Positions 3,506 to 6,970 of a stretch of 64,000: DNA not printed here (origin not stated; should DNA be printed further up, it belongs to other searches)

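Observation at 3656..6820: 1054-aa single-polypeptide NuoF::GltD (NfnB/StnB-like) fusion with an extra N-terminal [2Fe-2S] domain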

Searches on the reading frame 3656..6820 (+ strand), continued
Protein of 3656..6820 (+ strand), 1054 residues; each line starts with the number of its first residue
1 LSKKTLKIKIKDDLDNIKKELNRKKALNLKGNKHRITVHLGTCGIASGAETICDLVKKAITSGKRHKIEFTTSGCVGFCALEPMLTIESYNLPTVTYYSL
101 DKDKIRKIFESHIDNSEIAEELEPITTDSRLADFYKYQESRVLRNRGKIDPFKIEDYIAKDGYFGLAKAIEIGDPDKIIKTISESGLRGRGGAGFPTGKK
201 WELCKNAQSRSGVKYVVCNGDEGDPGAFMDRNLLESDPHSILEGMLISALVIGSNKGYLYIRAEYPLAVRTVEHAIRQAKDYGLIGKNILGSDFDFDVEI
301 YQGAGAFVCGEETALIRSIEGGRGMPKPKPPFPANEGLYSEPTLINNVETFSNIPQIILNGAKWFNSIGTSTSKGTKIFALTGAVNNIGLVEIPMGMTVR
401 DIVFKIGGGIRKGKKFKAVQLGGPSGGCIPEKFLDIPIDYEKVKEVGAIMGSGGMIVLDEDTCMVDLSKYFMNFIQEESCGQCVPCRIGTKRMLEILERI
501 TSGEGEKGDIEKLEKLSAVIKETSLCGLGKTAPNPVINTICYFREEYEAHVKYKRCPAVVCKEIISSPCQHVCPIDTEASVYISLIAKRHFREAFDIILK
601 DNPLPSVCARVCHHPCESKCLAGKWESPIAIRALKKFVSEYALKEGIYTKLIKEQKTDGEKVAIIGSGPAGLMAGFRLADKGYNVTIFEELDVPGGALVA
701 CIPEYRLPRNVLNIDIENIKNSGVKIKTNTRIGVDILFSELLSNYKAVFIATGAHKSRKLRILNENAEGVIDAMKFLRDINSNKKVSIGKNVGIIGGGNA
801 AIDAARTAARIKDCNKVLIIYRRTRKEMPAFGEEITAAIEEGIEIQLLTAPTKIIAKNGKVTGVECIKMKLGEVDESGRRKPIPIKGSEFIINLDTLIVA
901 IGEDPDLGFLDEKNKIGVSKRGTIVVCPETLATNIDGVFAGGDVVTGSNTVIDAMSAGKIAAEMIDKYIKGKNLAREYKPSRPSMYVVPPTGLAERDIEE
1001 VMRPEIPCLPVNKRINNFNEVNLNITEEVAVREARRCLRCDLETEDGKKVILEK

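Call 62: search_protein_families(library=pfam, proteins=[L006:5547-7349:+, L022:13097-15088:+, L001:4035-4766:+, L029:13093-13803:+, L007:4628-5446:+, L018:12985-15696:+, L002:11248-13071:+, L002:13075-14859:+, L049:6692-7915:+, L041:14044-15768:+], max_evalue=0.00001)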
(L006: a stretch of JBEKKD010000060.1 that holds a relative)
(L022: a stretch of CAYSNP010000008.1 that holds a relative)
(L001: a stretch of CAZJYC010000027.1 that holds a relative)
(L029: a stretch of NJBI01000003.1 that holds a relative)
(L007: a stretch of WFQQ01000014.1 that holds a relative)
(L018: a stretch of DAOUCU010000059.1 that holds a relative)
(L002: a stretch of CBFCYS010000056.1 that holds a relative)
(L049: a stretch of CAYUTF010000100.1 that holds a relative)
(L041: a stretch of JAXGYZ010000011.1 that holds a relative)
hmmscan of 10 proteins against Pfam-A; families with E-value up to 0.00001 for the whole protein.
L006:5547-7349:+ (601 aa): 9 families
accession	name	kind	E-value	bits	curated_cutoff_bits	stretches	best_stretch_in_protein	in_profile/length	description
PF02906.19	Fe_hyd_lg_C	-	4.6e-103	344.5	22.1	1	225-507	3-245/245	Iron only hydrogenase large subunit, C-terminal domain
PF02256.22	Fe_hyd_SSU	-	5.3e-25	87.7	24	1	515-570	1-56/56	Iron hydrogenase small subunit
PF13510.11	Fer2_4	-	1.7e-20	73.3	22.8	1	2-78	2-81/82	2Fe-2S iron-sulfur cluster binding domain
PF10588.14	NADH-G_4Fe-4S_3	-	2.7e-16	59.3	27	1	85-124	1-40/40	NADH-ubiquinone oxidoreductase-G iron-sulfur binding region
PF00111.32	Fer2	-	5.1e-08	33.2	21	1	8-57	3-50/77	2Fe-2S iron-sulfur cluster binding domain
PF12838.12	Fer4_7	-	7.7e-08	33.1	27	1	146-204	1-52/52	4Fe-4S dicluster domain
PF13237.11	Fer4_10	-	1.1e-07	32.1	25.5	0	140-158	2-21/53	4Fe-4S dicluster domain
PF00037.32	Fer4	-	3e-07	30.4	21.1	0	190-206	8-24/24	4Fe-4S binding domain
PF22117.2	Fer4_Nqo3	-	2.1e-06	28.2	27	1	139-205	3-66/67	NADH-quinone oxidoreductase subunit 3, ferredoxin-like domain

L022:13097-15088:+ (664 aa): 8 families
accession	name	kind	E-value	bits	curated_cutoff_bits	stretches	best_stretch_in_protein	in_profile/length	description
PF02906.19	Fe_hyd_lg_C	-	4.1e-95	318.5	22.1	1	221-522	1-245/245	Iron only hydrogenase large subunit, C-terminal domain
PF02256.22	Fe_hyd_SSU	-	2.8e-24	85.4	24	1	531-585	2-56/56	Iron hydrogenase small subunit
PF13510.11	Fer2_4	-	5.4e-21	74.9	22.8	1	1-76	3-81/82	2Fe-2S iron-sulfur cluster binding domain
PF10588.14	NADH-G_4Fe-4S_3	-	2.3e-11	43.4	27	1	83-122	1-40/40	NADH-ubiquinone oxidoreductase-G iron-sulfur binding region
PF12838.12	Fer4_7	-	1.6e-07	32.1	27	1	144-202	1-52/52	4Fe-4S dicluster domain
PF22117.2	Fer4_Nqo3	-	2.2e-07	31.4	27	1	138-203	4-66/67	NADH-quinone oxidoreductase subunit 3, ferredoxin-like domain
PF00111.32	Fer2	-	3.4e-07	30.5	21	1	5-61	2-55/77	2Fe-2S iron-sulfur cluster binding domain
PF13237.11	Fer4_10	-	6.4e-06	26.5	25.5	0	187-208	8-31/53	4Fe-4S dicluster domain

L001:4035-4766:+ (244 aa): 2 families
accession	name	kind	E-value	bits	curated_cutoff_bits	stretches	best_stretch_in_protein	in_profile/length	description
PF13510.11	Fer2_4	-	9.7e-15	54.8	22.8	1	5-83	2-81/82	2Fe-2S iron-sulfur cluster binding domain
PF12838.12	Fer4_7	-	2.8e-07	31.4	27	1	128-181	2-50/52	4Fe-4S dicluster domain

L029:13093-13803:+ (237 aa): 1 family
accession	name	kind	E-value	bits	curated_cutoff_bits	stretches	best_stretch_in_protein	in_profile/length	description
PF13510.11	Fer2_4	-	7.5e-15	55.2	22.8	1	4-78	6-81/82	2Fe-2S iron-sulfur cluster binding domain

L007:4628-5446:+ (273 aa): 9 families
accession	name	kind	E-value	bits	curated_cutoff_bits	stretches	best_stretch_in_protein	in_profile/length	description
PF13510.11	Fer2_4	-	8.2e-18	64.7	22.8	1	4-83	2-81/82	2Fe-2S iron-sulfur cluster binding domain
PF12838.12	Fer4_7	-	2.2e-13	50.9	27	1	134-190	1-52/52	4Fe-4S dicluster domain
PF00037.32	Fer4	-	2.4e-07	30.7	21.1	1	174-192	6-24/24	4Fe-4S binding domain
PF14697.11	Fer4_21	-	6.3e-07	29.9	35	1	133-192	6-58/59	4Fe-4S dicluster domain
PF13183.11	Fer4_8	-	3.7e-06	27.8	27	1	133-189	3-67/68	4Fe-4S dicluster domain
PF13187.11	Fer4_9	-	3.8e-06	27.3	27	0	166-191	27-52/52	4Fe-4S dicluster domain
PF12837.12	Fer4_6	-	7e-06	26.2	25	0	174-191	7-24/24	4Fe-4S binding domain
PF22117.2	Fer4_Nqo3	-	8.5e-06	26.3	27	0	133-191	9-66/67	NADH-quinone oxidoreductase subunit 3, ferredoxin-like domain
PF00111.32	Fer2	-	9.1e-06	26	21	1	9-59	2-50/77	2Fe-2S iron-sulfur cluster binding domain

L018:12985-15696:+ (904 aa): 10 families
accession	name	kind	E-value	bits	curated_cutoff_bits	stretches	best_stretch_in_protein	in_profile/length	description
PF00384.28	Molybdopterin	-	5.7e-83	279.3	24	1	290-708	1-352/353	Molybdopterin oxidoreductase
PF01568.27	Molydop_binding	-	2.7e-36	124.4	26.8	1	792-896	1-108/110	Molydopterin dinucleotide binding domain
PF13510.11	Fer2_4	-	1.1e-22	80.3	22.8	1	16-92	2-81/82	2Fe-2S iron-sulfur cluster binding domain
PF04879.21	Molybdop_Fe4S4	-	3.1e-14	53.1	22.7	1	234-282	3-51/55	Molybdopterin oxidoreductase Fe4S4 domain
PF10588.14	NADH-G_4Fe-4S_3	-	1.2e-12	47.5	27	1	99-136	1-38/40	NADH-ubiquinone oxidoreductase-G iron-sulfur binding region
PF22117.2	Fer4_Nqo3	-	4.4e-11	43.2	27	1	160-220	9-66/67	NADH-quinone oxidoreductase subunit 3, ferredoxin-like domain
PF12838.12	Fer4_7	-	2e-08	35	27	1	162-219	2-52/52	4Fe-4S dicluster domain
PF00111.32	Fer2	-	4.4e-08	33.4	21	1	22-70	3-49/77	2Fe-2S iron-sulfur cluster binding domain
PF00037.32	Fer4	-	1.2e-07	31.7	21.1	0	204-220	7-23/24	4Fe-4S binding domain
PF14697.11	Fer4_21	-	2.9e-06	27.8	35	1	160-218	6-55/59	4Fe-4S dicluster domain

L002:11248-13071:+ (608 aa): 10 families
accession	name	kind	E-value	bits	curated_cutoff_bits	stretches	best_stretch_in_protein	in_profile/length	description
PF00037.32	Fer4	-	2.5e-19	68.7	21.1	1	183-201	6-24/24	4Fe-4S binding domain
PF12838.12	Fer4_7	-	3.9e-18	66.1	27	1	143-199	1-52/52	4Fe-4S dicluster domain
PF14697.11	Fer4_21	-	1e-15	58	35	2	141-201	5-58/59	4Fe-4S dicluster domain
PF13510.11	Fer2_4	-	5.2e-15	55.7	22.8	1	1-77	3-80/82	2Fe-2S iron-sulfur cluster binding domain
PF13237.11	Fer4_10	-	3.4e-11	43.3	25.5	1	537-584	3-52/53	4Fe-4S dicluster domain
PF13187.11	Fer4_9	-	3.5e-11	43.4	27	0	143-200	1-52/52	4Fe-4S dicluster domain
PF13484.11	Fer4_16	-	1.1e-10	42.6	30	0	184-203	1-20/66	4Fe-4S double cluster binding domain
PF12837.12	Fer4_6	-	6.4e-10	38.9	25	0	568-588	3-23/24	4Fe-4S binding domain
PF25160.1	LdpA_Fe-S-bd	-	1.9e-08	34.4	27.6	0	182-204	25-47/49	LdpA Fe-S cluster-binding domain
PF07992.20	Pyr_redox_2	-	2.2e-07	31.1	26.1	0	387-513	179-291/291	Pyridine nucleotide-disulphide oxidoreductase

L002:13075-14859:+ (595 aa): 10 families
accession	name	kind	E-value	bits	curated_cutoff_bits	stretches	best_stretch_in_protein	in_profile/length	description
PF00037.32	Fer4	-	8.1e-11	41.7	21.1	1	144-167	1-24/24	4Fe-4S binding domain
PF12838.12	Fer4_7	-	2.7e-10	41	27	1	112-164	2-51/52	4Fe-4S dicluster domain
PF07992.20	Pyr_redox_2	-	3.8e-10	40.1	26.1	0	299-399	193-284/291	Pyridine nucleotide-disulphide oxidoreductase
PF13237.11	Fer4_10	-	6.1e-09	36.1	25.5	0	102-123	32-53/53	4Fe-4S dicluster domain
PF12797.12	Fer4_2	-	3.8e-08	33.2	24.5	0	145-163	4-22/22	4Fe-4S binding domain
PF14697.11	Fer4_21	-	1.7e-07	31.7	35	1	107-167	3-58/59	4Fe-4S dicluster domain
PF12837.12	Fer4_6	-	2.1e-07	31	25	0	145-166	3-24/24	4Fe-4S binding domain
PF13187.11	Fer4_9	-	4.5e-07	30.2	27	1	111-166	1-52/52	4Fe-4S dicluster domain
PF13484.11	Fer4_16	-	1.1e-06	29.8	30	0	150-175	1-24/66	4Fe-4S double cluster binding domain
PF13746.11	Fer4_18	-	3.4e-06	27.7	27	0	99-132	48-81/114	4Fe-4S dicluster domain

L049:6692-7915:+ (408 aa): 7 families
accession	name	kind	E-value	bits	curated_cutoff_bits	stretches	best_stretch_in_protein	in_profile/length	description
PF13510.11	Fer2_4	-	4.8e-20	71.9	22.8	1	182-256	3-80/82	2Fe-2S iron-sulfur cluster binding domain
PF10588.14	NADH-G_4Fe-4S_3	-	2.7e-15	56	27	1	264-303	1-40/40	NADH-ubiquinone oxidoreductase-G iron-sulfur binding region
PF13237.11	Fer4_10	-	3.9e-08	33.5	25.5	1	321-381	3-53/53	4Fe-4S dicluster domain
PF22117.2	Fer4_Nqo3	-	7e-08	33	27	1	324-385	8-66/67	NADH-quinone oxidoreductase subunit 3, ferredoxin-like domain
PF00037.32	Fer4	-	3.5e-07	30.2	21.1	0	368-386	6-24/24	4Fe-4S binding domain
PF12838.12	Fer4_7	-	5e-06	27.3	27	1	326-384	1-52/52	4Fe-4S dicluster domain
PF13484.11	Fer4_16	-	9.3e-06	26.8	30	0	370-388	2-20/66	4Fe-4S double cluster binding domain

L041:14044-15768:+ (575 aa): 11 families
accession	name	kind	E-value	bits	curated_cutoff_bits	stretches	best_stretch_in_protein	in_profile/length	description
PF00384.28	Molybdopterin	-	1.1e-27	97.4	24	1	281-570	1-352/353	Molybdopterin oxidoreductase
PF13510.11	Fer2_4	-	3.5e-21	75.5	22.8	1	4-78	4-81/82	2Fe-2S iron-sulfur cluster binding domain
PF10588.14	NADH-G_4Fe-4S_3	-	2.2e-09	37.1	27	1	85-127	1-38/40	NADH-ubiquinone oxidoreductase-G iron-sulfur binding region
PF00111.32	Fer2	-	2.9e-09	37.2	21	1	7-61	2-53/77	2Fe-2S iron-sulfur cluster binding domain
PF12838.12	Fer4_7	-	4e-09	37.3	27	1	153-211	1-52/52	4Fe-4S dicluster domain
PF22117.2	Fer4_Nqo3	-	2.4e-08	34.5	27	1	150-212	7-66/67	NADH-quinone oxidoreductase subunit 3, ferredoxin-like domain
PF13187.11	Fer4_9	-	3.2e-08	33.9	27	1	153-211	1-51/52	4Fe-4S dicluster domain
PF13484.11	Fer4_16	-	4.7e-07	30.9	30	0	196-215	1-20/66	4Fe-4S double cluster binding domain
PF00037.32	Fer4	-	1.4e-06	28.3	21.1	0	194-212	5-23/24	4Fe-4S binding domain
PF14697.11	Fer4_21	-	1.7e-06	28.5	35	1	149-210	3-54/59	4Fe-4S dicluster domain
PF04879.21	Molybdop_Fe4S4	-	7.4e-06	26.3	22.7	1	229-272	4-48/55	Molybdopterin oxidoreductase Fe4S4 domain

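Call 65: predict_structure(alignment_id=A1)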
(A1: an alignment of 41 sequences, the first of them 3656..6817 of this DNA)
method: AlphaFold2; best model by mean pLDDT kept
length: 1054 residues; sequences in the alignment: 41
mean_pLDDT: 86.5   pTM: 0.77
mean pLDDT of the five models: 86.5, 86.1, 85.4, 82.8, 82.3
residues with pLDDT >= 90: 514; 70-90: 443; 50-70: 90; < 50: 7
segments of 3 or more residues with pLDDT < 50: 1-3, 191-193
pLDDT, mean of each block of 10 residues (from residue 1): 67 92 87 92 91 95 87 90 94 93 95 91 89 90 90 94 96 95 87 71 90 89 67 91 97 94 87 95 93 93 64 75 62 80 89 95 92 89 90 93 92 83 81 90 85 83 91 78 79 94 91 93 76 86 92 87 80 85 89 91 88 81 75 90 87 68 94 94 93 88 87 92 92 88 94 83 91 90 86 93 91 91 88 87 94 93 95 69 92 95 82 75 88 93 82 91 95 87 73 56 76 75 85 78 62 63
secondary structure, 60 per line:
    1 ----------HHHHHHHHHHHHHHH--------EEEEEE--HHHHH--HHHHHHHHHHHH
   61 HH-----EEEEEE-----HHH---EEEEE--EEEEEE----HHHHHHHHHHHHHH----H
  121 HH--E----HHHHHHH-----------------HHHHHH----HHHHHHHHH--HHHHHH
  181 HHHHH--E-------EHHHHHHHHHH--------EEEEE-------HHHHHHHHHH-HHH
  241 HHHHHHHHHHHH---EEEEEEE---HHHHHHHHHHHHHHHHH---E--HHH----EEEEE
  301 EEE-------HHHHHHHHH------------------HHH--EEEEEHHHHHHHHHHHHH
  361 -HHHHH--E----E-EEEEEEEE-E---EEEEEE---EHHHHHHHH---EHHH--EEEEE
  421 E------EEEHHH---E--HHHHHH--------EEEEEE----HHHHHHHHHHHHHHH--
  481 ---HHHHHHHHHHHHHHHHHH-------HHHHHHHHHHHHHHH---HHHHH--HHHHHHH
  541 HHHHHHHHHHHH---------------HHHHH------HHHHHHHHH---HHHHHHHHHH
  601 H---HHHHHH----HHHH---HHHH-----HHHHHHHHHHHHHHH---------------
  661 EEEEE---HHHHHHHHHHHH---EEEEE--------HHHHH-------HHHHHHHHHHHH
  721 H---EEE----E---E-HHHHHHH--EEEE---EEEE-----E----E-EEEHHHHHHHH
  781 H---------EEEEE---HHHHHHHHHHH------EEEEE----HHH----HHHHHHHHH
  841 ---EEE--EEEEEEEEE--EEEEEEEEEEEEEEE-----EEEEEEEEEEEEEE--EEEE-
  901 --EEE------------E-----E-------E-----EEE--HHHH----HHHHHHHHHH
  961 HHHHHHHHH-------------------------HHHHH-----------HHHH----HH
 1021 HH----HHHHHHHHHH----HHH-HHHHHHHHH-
elements in order (helices of 4 or more, strands of 3 or more residues): H11-25 E34-39 H42-46 H49-62 E68-73 E85-89 E92-97 H102-115 H130-136 H154-159 H164-172 H175-185 H197-206 E215-219 H227-236 H238-252 E256-262 H266-282 E296-303 H311-319 E343-347 H348-360 H362-366 E376-383 E389-394 H399-406 E416-421 E428-430 H440-445 E454-459 H464-478 H484-501 H509-523 H527-531 H534-552 H568-572 H579-587 H591-601 H605-610 H615-618 H622-625 H631-645 E661-665 H669-680 E684-688 H697-701 H709-721 E725-727 H738-744 E747-750 E754-757 E770-772 H773-781 E791-795 H799-809 E816-820 H832-840 E844-846 E849-857 E860-874 E880-893 E896-899 E903-905 E938-940 H943-946 H951-969 H995-999 H1011-1014 H1019-1022 H1027-1036 H1045-1053

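Call 68: fold_search(model_id=the predicted structure, library=pdb)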
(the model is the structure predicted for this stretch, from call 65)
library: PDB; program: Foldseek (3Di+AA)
matches with E <= 10: 1990; with E <= 0.001: 768
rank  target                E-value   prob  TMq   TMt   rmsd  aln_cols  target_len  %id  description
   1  9bov_B                7.1e-61  1.00  0.49  0.96   1.9       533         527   52  Structure of electron bifurcating Nfn-ABC complexed with NAD from Caldicellulosiruptor saccharolyticus (released 2025-03-05)
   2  9n5u_B                2.9e-60  1.00  0.49  0.86   3.9       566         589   51  Structure of the Thermococcus sibiricus NfnABC complex (released 2025-05-07)
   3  8a6t_B                2.9e-60  1.00  0.50  0.83   3.6       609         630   49  Cryo-EM structure of the electron bifurcating Fe-Fe hydrogenase HydABC complex from Thermoanaerobacter kivui in the re (released 2023-02-15)
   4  9n5v_B                3.1e-59  1.00  0.48  0.85   2.2       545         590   52  Structure of the NAD(H)-bound Thermococcus sibiricus NfnABC complex (released 2025-05-07)
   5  9bp5_B                5.3e-59  1.00  0.48  0.86   3.8       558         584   50  Structure of electron bifurcating Nfn-ABC holoenzyme from Caldicellulosiruptor saccharolyticus (released 2025-03-05)
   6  9mqx_B                5.9e-59  1.00  0.51  0.85   3.0       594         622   45  Electron-bifurcating Tungstopyranopterin-containing aldehyde oxidoreductase with NADH (released 2025-07-16)
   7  8oh5_B                9.1e-58  1.00  0.48  0.86   3.4       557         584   51  Cryo-EM structure of the electron bifurcating transhydrogenase StnABC complex from Sporomusa Ovata (state 2) (released 2023-09-13)
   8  7p92_B                3.7e-57  1.00  0.50  0.85   4.0       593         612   44  TmHydABC- T. maritima bifurcating hydrogenase with bridge domain up (released 2022-09-14)
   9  7q4v_B                1.1e-56  1.00  0.49  0.84   3.7       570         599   50  Electron bifurcating hydrogenase - HydABC from A. woodii (released 2023-02-22)
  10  7p5h_B                1.7e-56  1.00  0.50  0.93   2.1       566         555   46  TmHydABC- D2 map (released 2022-09-14)
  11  7p8n_B                7.1e-56  1.00  0.50  0.85   3.5       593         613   44  TmHydABC- T. maritima hydrogenase with bridge closed (released 2022-09-14)
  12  7p8n_b                1.5e-55  1.00  0.50  0.93   2.0       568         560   45  TmHydABC- T. maritima hydrogenase with bridge closed (released 2022-09-14)
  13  9bov_A                3.5e-49  1.00  0.42  0.37   4.4       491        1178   42  Structure of electron bifurcating Nfn-ABC complexed with NAD from Caldicellulosiruptor saccharolyticus (released 2025-03-05)
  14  7q4w_B                1.4e-48  1.00  0.38  0.84   3.5       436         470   59  CryoEM structure of electron bifurcating Fe-Fe hydrogenase HydABC complex A. woodii in the oxidised state (released 2023-02-15)
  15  8a5e_B                1.9e-48  1.00  0.36  0.84   3.6       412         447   60  Cryo-EM structure of the electron bifurcating Fe-Fe hydrogenase HydABC complex from Acetobacterium woodii in the reduc (released 2023-02-22)
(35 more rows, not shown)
